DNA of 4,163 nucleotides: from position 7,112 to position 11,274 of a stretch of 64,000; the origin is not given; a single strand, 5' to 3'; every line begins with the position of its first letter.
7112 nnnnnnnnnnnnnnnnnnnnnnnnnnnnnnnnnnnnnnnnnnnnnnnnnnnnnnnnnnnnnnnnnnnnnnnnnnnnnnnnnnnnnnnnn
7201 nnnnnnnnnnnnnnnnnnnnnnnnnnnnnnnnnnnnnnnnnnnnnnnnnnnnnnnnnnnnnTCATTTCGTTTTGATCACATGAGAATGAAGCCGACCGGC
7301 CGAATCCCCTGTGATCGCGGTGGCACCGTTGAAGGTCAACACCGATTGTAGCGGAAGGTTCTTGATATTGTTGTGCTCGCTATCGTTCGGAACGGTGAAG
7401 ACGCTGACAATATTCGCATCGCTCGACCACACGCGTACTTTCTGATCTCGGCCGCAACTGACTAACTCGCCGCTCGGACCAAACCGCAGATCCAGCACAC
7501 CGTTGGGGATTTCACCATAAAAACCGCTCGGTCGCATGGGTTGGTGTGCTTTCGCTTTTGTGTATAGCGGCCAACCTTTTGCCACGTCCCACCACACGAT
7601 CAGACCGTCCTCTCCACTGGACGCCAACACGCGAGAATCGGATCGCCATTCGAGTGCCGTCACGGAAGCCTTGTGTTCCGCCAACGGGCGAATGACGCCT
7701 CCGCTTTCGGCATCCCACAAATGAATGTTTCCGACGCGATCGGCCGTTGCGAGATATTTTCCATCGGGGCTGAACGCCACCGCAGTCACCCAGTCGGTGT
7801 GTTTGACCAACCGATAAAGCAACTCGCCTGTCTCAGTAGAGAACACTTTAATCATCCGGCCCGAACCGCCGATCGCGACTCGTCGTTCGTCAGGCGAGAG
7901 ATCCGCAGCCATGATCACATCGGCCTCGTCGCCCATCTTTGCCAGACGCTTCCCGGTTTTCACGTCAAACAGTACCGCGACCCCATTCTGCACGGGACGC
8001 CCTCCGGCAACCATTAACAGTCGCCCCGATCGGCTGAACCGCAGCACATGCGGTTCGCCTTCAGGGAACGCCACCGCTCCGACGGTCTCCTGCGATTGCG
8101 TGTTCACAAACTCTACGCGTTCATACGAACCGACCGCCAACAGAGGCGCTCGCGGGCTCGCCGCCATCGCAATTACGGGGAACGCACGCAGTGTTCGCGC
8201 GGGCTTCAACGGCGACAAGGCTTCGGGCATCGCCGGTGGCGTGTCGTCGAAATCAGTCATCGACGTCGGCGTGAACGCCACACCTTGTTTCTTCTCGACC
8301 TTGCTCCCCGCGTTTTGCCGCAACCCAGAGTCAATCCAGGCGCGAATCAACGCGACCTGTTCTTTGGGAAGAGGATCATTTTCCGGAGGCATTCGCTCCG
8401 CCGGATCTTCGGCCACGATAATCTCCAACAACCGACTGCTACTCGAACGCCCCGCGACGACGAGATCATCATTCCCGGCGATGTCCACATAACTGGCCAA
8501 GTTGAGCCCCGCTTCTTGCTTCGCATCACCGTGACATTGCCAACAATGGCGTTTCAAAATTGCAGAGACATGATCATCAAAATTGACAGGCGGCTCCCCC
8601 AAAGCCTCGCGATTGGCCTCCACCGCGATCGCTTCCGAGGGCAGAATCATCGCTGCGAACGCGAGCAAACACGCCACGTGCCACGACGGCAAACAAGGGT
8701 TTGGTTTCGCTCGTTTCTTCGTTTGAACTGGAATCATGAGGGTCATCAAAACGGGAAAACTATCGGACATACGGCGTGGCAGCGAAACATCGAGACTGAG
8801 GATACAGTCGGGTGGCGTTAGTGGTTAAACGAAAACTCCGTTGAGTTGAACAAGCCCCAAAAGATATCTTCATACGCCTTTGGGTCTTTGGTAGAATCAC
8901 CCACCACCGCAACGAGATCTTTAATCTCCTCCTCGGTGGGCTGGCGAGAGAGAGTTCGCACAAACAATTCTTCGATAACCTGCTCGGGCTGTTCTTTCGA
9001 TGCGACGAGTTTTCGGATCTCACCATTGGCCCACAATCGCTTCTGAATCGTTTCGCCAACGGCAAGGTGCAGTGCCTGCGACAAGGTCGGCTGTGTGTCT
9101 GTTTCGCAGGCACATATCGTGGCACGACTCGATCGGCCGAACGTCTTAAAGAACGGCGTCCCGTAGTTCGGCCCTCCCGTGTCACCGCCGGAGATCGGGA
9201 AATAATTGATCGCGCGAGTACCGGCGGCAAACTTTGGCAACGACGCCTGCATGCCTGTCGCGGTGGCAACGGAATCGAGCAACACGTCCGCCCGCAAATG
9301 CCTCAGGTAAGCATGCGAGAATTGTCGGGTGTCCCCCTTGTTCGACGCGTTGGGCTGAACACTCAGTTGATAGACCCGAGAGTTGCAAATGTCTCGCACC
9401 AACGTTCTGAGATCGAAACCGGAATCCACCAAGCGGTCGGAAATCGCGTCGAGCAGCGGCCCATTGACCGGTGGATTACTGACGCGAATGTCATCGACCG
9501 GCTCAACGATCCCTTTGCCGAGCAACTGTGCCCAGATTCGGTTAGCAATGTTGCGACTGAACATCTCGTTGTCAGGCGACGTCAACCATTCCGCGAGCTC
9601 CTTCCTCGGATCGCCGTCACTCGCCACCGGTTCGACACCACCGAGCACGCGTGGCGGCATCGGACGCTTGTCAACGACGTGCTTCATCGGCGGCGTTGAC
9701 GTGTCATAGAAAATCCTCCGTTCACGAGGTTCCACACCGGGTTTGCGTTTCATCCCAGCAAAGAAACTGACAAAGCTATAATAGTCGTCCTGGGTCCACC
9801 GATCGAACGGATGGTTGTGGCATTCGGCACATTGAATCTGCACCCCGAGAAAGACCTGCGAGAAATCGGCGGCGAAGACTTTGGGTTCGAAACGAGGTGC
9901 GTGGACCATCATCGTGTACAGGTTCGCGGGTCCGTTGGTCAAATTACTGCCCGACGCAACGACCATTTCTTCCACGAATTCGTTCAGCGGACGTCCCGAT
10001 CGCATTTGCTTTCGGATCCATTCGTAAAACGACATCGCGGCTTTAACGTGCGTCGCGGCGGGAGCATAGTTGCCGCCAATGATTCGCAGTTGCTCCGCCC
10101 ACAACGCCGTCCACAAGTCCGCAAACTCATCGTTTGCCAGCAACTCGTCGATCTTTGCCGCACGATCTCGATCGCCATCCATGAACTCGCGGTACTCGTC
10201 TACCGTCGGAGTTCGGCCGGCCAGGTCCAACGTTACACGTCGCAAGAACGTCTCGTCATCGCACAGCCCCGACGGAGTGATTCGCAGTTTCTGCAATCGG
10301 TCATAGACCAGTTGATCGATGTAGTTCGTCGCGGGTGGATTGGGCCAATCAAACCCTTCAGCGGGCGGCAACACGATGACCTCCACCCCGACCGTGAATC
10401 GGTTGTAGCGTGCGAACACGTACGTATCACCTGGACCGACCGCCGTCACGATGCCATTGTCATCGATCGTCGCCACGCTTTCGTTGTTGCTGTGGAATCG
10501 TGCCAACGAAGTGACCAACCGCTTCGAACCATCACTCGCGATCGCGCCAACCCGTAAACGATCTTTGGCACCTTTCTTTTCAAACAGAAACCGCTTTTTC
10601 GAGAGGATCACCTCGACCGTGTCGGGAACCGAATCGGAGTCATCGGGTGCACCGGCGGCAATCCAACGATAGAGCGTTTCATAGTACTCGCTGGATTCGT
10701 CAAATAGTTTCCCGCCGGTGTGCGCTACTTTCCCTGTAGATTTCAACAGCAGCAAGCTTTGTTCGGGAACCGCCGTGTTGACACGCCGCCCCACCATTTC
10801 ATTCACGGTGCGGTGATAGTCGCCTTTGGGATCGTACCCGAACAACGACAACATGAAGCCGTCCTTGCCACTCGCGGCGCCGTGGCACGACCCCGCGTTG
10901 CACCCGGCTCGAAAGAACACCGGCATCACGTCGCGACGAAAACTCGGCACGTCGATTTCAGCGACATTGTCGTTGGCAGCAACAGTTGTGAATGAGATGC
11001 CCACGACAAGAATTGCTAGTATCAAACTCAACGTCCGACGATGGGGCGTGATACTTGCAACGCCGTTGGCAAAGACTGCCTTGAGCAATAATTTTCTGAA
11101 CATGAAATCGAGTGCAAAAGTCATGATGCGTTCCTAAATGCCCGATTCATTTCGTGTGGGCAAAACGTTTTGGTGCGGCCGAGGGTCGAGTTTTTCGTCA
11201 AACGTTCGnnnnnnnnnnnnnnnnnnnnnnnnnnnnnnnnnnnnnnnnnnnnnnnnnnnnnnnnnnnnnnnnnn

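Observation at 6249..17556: ECF/FecR-LamG sensor heading a heme-bearing DUF1501-PPC-DUF1549/1553-cytochrome c/WD40 envelope module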

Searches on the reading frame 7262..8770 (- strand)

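Call 6: search_protein_families(library=pfam, proteins=[window:7262-8770:-], max_evalue=0.01)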
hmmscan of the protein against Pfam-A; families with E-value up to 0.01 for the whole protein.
window:7262-8770:- (502 aa): 46 families (the best 25 are shown)
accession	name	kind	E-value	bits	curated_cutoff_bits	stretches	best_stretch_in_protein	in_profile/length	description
PF25174.1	Beta-prop_THOC3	-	2.2e-34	119.1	305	3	200-360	92-248/272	THOC3 beta-propeller domain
PF24807.1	WD40_CDC20-Fz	-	2.6e-32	112.7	200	2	210-404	22-217/292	CDC20/Fizzy WD40 domain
PF25173.1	Beta-prop_WDR3_1st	-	4.2e-28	98.7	154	1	266-400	12-146/184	WDR3 first beta-propeller domain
PF00400.38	WD40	-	5.6e-27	93.5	27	3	315-353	1-39/39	WD domain, G-beta repeat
PF25171.1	Beta-prop_WDR36-Utp21_1st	-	3.4e-25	89.4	80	2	261-388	128-257/266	WDR36/Utp21 first beta-propeller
PF23414.1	Beta-prop_EML_2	-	9e-23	81.4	90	1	265-403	22-160/266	Echinoderm microtubule-associated protein second beta-propeller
PF24817.1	WD40_WDHD1_1st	-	2.4e-19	70.1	109.9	1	289-358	92-161/291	WDHD1 first WD40 domain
PF24814.1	WD40_Prp19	-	4.3e-19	69.1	320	1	265-398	31-166/281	Prp19 WD40 domain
PF25172.1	Beta-prop_WDR3_2nd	-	4.4e-16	59.4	140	2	286-395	178-287/293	WDR3 second beta-propeller domain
PF23409.1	Beta-prop_EML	-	3.2e-15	56.8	88.2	1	242-396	68-227/267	Echinoderm microtubule-associated protein first beta-propeller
PF24782.2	WD40_MABP1-WDR62_2nd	-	1.7e-14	54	290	2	329-408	92-174/341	MABP1/WDR62 second WD40 domain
PF25175.1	Beta-prop_WDR5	-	4.4e-14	52.9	250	1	318-453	3-126/296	WDR5 beta-propeller domain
PF23342.1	WDR90_beta-prop_4th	-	5.6e-14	52.4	50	1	292-374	56-139/312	WDR90, 4th beta-propeller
PF25168.1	Beta-prop_WDR36-Utp21_2nd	-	6.1e-14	52.5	84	2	210-352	172-309/335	WDR36/Utp21 second beta-propeller domain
PF12894.13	ANAPC4_WD40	-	9e-14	51.9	22.9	1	324-363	37-76/91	Anaphase-promoting complex subunit 4 WD40 domain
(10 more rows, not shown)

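Call 7: search_protein_families(library=ncbifam, proteins=[window:7262-8770:-], max_evalue=0.001)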
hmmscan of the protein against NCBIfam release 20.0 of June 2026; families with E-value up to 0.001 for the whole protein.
window:7262-8770:- (502 aa): 0 families

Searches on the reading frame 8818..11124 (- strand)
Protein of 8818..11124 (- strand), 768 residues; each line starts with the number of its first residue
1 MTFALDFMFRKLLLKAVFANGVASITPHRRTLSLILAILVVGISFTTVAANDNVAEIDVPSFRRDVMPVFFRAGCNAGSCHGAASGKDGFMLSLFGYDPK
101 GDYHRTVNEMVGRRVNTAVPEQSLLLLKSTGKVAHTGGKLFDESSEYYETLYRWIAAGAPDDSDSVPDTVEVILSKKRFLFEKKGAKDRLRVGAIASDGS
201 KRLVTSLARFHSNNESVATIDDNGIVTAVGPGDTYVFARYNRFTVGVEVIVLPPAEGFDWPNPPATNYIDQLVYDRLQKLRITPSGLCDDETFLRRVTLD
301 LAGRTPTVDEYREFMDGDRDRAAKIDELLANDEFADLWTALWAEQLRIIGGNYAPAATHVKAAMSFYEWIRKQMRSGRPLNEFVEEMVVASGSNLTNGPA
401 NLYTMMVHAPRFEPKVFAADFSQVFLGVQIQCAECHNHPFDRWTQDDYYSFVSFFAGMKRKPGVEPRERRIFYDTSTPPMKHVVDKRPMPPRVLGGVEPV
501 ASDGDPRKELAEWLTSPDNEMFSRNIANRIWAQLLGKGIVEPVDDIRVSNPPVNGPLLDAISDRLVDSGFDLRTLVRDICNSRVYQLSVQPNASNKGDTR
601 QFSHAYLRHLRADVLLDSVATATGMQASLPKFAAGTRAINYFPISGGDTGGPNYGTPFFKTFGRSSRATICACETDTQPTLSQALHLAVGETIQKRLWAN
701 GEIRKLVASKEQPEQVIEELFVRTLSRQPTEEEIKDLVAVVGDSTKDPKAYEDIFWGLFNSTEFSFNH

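Call 6: search_protein_families(library=pfam, proteins=[window:8818-11124:-], max_evalue=0.01)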
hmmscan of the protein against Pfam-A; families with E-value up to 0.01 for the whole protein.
window:8818-11124:- (768 aa): 3 families
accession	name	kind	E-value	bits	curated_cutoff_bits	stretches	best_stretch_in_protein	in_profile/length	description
PF07583.16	PSCyt2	-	1.4e-44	153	29.8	1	269-459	2-208/209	Protein of unknown function (DUF1549)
PF07587.16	PSD1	-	1.7e-40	139.4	28.5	1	507-740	2-243/244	Protein of unknown function (DUF1553)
PF02368.24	Big_2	-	0.00012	22.4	22.8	1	183-238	15-66/79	Bacterial Ig-like domain (group 2)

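Call 7: search_protein_families(library=ncbifam, proteins=[window:8818-11124:-], max_evalue=0.001)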
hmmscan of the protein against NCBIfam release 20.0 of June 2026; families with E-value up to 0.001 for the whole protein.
window:8818-11124:- (768 aa): 0 families

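Call 23: search_solved_structures(query=window:8818-11124:-, max_evalue=1)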
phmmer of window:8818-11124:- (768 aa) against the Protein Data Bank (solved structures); distinct sequences matched with E-value up to 1: 6.
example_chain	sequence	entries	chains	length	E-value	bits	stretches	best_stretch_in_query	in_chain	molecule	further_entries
9ifo_A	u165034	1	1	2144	9.1e-13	50.4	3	191-246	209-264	Teneurin-Like Protein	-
9pt5_A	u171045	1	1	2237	1.1e-12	50.2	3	191-246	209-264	Teneurin-like protein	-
8gyr_A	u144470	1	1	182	0.091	14.1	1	184-223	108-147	Leptospira Immunoglobulin-like protein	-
8gyr_B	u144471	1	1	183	0.091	14.1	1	184-223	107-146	LigA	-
9cuy_c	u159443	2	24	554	0.22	12.8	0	211-248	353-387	Short tail fiber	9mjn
6yxf_H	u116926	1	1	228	0.59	11.4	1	654-714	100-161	V REGION HEAVY and LIGHT CHAINS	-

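Call 26: search_solved_structures(query=window:8818-11124:-, max_evalue=0.001, show_alignments=1)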
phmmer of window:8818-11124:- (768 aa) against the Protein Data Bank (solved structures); distinct sequences matched with E-value up to 0.001: 2.
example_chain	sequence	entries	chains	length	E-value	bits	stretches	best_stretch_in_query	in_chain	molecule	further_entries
9ifo_A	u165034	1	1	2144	9.1e-13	50.4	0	191-246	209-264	Teneurin-Like Protein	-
9pt5_A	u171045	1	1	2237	1.1e-12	50.2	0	191-246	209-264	Teneurin-like protein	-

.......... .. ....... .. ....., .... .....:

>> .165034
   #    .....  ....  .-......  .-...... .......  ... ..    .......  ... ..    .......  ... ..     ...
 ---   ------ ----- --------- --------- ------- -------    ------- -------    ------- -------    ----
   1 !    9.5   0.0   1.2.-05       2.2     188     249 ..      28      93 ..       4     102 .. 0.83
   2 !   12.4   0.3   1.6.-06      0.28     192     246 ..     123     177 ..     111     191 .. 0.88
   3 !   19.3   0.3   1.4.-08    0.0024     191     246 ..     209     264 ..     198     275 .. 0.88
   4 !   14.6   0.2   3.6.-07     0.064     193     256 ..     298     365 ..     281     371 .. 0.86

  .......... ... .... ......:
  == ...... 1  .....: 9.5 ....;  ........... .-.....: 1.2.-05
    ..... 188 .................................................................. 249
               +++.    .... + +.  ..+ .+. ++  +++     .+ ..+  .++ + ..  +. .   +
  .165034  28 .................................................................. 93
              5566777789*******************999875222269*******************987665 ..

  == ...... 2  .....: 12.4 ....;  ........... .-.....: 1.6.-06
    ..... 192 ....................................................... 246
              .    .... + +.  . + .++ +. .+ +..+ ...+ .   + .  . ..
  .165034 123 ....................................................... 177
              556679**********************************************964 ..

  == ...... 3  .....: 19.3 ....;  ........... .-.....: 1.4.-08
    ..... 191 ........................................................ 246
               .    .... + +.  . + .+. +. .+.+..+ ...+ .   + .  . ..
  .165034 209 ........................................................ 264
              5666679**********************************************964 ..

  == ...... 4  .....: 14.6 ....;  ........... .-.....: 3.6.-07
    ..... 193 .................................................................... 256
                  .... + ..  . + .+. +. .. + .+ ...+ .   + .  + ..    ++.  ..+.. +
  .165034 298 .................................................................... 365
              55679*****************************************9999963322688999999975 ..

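Call 54: predict_structure(alignment_id=A2)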
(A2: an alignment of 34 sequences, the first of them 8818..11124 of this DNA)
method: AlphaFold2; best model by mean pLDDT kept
length: 768 residues; sequences in the alignment: 34
mean_pLDDT: 71.5   pTM: 0.69
mean pLDDT of the five models: 71.5, 68.8, 68.2, 63.9, 62.4
residues with pLDDT >= 90: 164; 70-90: 292; 50-70: 165; < 50: 147
segments of 3 or more residues with pLDDT < 50: 1-30, 41-57, 72-101, 347-358, 394-400, 496-499, 645-652, 665-696
pLDDT, mean of each block of 10 residues (from residue 1): 34 36 39 52 41 47 69 36 32 40 55 70 76 58 78 82 67 89 93 84 79 89 92 84 80 87 93 92 93 93 92 91 96 90 57 44 74 88 75 46 59 72 64 60 70 82 56 80 67 57 63 79 86 85 67 90 93 95 93 82 77 81 76 79 50 56 47 37 44 48 83 93 92 94 88 82 61
secondary structure, 60 per line:
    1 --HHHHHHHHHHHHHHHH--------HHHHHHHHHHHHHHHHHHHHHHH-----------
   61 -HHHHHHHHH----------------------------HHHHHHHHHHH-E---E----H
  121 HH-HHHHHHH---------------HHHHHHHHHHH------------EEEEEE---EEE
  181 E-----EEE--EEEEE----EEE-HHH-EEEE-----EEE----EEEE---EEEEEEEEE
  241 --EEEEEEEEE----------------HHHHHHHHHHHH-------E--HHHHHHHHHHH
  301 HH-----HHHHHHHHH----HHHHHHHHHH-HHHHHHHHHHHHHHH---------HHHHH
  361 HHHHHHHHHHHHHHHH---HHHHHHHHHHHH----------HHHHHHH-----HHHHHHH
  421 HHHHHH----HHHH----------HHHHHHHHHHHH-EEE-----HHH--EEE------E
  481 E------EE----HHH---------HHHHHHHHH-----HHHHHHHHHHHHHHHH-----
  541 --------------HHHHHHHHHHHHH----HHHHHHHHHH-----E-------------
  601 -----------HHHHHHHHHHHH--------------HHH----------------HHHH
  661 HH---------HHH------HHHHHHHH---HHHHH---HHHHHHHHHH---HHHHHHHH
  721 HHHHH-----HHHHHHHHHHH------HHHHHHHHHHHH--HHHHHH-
elements in order (helices of 4 or more, strands of 3 or more residues): H3-18 H27-49 H62-70 H99-109 H124-130 H146-156 E169-174 E178-181 E187-189 E192-196 E201-203 E209-212 E218-220 E225-228 E232-240 E243-251 H268-279 H290-302 H308-316 H321-330 H332-346 H356-376 H380-391 H402-408 H414-426 H431-434 H445-456 E458-460 E471-473 H506-514 H520-535 H555-567 H572-581 H612-623 H657-662 H681-688 H692-696 H700-709 H713-725 H731-741 H748-759 H762-767

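Call 60: fold_search(model_id=the predicted structure, library=pdb)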
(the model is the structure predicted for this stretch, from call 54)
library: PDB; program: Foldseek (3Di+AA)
matches with E <= 10: 920; with E <= 0.001: 5
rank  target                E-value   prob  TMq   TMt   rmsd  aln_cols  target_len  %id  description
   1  8gyr_B                1.8e-05  1.00  0.12  0.47   1.5        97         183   25  Crystal structure of a variable region segment of Leptospira host-interacting outer surface protein, LigA (released 2023-06-28)
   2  8gyr_A                1.9e-05  1.00  0.11  0.46   1.1        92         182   24  Crystal structure of a variable region segment of Leptospira host-interacting outer surface protein, LigA (released 2023-06-28)
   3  2mog_MODEL_1_A        8.6e-05  1.00  0.11  0.74   2.9        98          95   19  Solution structure of the terminal Ig-like domain from Leptospira interrogans LigB (released 2014-08-13)
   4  8zdk_6                2.7e-04  1.00  0.10  0.20   2.4        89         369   24  Cryo-EM structure of Mycobacteriophage Douge genome-packed vertex (gp8 and gp113) (released 2025-07-16)
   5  7r3t_B                9.6e-04  1.00  0.10  0.41   2.5        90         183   21  Crystal structure of the Dimeric C-terminal Big_2-CBM56 domains from Paenibacillus illinoisensis (Bacillus circulans I (released 2023-02-22)
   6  4uj7                  1.2e-03  1.00  0.11  0.37   9.6       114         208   18  Structure of the S-layer protein SbsC, domains 5-6 (released 2016-04-27)
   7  7quz_DDD              1.2e-03  1.00  0.11  0.42   2.8        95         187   20  Crystal structure of the SeMet octameric C-terminal Big_2-CBM56 domains from Paenibacillus illinoisensis (Bacillus c (released 2023-02-01)
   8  8zdh_A                1.2e-03  1.00  0.09  0.19   2.8        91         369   22  Cryo-EM structure of Mycobacteriophage Douge genome-packed capsid (gp8 and gp113) (released 2025-06-25)
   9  8zdh_B                1.3e-03  1.00  0.10  0.19   2.6        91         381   22  Cryo-EM structure of Mycobacteriophage Douge genome-packed capsid (gp8 and gp113) (released 2025-06-25)
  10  4uid_B                1.8e-03  1.00  0.10  0.43   1.8        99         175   19  Crystal structure of the S-layer protein SbsC domains 4 and 5 (released 2016-04-13)
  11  8zdm_2                1.9e-03  1.00  0.10  0.19   3.0        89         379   22  Cryo-EM structure of Mycobacteriophage Douge genome-free vertex (gp8) (released 2025-07-16)
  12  7quz_AAA              2.5e-03  1.00  0.10  0.41   2.6        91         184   21  Crystal structure of the SeMet octameric C-terminal Big_2-CBM56 domains from Paenibacillus illinoisensis (Bacillus c (released 2023-02-01)
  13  4uj6                  2.5e-03  1.00  0.11  0.12   6.8       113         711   22  Structure of surface layer protein SbsC, domains 1-6 (released 2016-04-27)
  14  8zdk_1                2.9e-03  1.00  0.10  0.19   2.6        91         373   22  Cryo-EM structure of Mycobacteriophage Douge genome-packed vertex (gp8 and gp113) (released 2025-07-16)
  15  5ftx                  4.3e-03  1.00  0.11  0.13   9.5       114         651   18  Structure of surface layer protein SbsC, domains 4-9 (released 2017-02-22)
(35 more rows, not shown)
